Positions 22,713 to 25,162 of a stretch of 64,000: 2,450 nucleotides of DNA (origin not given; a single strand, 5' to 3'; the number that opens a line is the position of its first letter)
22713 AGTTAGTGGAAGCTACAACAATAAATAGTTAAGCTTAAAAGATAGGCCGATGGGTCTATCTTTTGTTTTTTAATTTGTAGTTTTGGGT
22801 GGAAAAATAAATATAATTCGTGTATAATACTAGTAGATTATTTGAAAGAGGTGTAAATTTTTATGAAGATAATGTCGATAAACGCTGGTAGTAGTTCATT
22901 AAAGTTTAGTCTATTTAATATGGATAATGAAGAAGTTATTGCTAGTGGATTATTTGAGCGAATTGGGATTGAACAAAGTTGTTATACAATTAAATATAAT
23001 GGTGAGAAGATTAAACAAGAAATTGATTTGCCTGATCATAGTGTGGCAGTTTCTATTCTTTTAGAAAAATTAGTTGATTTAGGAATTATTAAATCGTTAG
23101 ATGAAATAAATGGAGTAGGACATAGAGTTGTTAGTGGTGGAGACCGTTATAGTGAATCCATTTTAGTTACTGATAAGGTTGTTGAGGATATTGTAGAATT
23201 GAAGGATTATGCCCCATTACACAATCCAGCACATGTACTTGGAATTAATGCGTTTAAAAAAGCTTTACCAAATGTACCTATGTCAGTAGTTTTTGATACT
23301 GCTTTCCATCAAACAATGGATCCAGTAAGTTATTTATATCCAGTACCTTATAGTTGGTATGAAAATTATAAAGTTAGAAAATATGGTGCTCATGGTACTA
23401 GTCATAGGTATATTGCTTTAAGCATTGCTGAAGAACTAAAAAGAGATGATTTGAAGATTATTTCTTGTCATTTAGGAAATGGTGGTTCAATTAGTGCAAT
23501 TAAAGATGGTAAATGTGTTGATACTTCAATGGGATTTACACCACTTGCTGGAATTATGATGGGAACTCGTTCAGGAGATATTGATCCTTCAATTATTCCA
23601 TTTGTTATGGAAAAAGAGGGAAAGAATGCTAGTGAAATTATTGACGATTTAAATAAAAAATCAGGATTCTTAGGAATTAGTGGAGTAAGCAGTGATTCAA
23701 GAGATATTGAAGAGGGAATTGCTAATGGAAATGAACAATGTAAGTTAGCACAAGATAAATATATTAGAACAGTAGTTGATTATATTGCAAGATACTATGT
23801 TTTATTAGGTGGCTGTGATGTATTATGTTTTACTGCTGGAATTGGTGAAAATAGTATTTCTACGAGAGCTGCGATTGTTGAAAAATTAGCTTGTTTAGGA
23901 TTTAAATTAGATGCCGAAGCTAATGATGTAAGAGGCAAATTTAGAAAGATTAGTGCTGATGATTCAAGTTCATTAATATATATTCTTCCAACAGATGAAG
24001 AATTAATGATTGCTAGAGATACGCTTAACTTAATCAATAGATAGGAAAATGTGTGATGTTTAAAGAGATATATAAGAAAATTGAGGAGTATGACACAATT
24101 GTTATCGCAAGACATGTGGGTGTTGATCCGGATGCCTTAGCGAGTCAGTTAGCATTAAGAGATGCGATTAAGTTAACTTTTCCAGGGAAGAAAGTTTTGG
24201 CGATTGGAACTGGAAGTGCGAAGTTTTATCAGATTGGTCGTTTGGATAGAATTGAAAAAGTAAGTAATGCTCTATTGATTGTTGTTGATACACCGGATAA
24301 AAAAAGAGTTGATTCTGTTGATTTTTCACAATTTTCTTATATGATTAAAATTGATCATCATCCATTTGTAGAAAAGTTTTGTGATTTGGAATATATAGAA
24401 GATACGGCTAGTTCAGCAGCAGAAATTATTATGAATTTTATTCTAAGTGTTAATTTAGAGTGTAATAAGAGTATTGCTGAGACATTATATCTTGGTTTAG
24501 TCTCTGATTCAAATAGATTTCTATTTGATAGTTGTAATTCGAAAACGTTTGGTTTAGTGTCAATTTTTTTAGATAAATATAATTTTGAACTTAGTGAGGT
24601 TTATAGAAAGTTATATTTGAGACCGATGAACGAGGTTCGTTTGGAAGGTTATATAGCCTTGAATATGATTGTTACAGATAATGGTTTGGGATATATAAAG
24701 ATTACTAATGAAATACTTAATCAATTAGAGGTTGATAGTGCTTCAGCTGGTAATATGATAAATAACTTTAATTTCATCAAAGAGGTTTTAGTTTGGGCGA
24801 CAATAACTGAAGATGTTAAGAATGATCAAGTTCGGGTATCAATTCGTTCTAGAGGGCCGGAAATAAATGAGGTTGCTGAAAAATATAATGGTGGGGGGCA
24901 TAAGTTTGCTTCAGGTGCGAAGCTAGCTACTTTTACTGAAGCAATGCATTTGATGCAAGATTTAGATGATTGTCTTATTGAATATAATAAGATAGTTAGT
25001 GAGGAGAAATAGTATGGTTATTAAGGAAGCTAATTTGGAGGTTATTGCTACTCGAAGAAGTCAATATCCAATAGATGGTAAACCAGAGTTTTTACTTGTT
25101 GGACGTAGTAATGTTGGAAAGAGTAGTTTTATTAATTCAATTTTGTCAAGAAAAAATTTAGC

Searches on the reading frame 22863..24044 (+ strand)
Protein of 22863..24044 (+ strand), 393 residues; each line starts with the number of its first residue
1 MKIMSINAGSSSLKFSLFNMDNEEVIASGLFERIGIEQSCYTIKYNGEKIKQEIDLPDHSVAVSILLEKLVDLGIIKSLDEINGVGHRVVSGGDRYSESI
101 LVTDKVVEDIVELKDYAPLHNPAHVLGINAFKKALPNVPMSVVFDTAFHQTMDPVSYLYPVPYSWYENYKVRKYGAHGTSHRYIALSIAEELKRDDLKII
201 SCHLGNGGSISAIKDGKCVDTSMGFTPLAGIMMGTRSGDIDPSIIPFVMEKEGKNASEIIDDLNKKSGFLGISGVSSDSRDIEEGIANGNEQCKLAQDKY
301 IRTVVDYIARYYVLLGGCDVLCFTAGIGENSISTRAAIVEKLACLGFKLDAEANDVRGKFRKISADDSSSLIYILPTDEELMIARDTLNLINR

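Call 50: search_protein_families(library=pfam, proteins=[window:22863-24044:+], max_evalue=0.00001)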
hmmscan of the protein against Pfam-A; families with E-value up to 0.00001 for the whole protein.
window:22863-24044:+ (393 aa): 1 family
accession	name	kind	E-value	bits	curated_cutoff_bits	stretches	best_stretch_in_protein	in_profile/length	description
PF00871.23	Acetate_kinase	-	2.6e-146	487.7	22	1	2-385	1-392/392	Acetokinase family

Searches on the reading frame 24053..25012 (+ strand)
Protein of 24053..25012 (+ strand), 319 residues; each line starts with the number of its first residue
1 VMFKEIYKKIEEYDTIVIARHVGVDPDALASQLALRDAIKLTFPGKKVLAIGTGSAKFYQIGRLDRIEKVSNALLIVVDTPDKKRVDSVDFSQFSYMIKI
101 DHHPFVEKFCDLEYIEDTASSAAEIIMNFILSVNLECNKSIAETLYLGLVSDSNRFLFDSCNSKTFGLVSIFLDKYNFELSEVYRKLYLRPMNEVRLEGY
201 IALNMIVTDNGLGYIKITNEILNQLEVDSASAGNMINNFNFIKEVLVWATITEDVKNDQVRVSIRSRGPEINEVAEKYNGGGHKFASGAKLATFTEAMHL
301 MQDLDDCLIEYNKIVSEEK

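Call 50: search_protein_families(library=pfam, proteins=[window:24053-25012:+], max_evalue=0.00001)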
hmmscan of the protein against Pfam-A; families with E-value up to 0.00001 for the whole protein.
window:24053-25012:+ (319 aa): 2 families
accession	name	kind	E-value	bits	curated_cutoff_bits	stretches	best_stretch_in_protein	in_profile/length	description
PF01368.27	DHH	-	1.4e-12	48.4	28.1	1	15-148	1-124/125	DHH family, N-terminal domain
PF02272.25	DHHA1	-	4.5e-11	43.5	25.9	1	224-305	10-97/102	DHHA1 domain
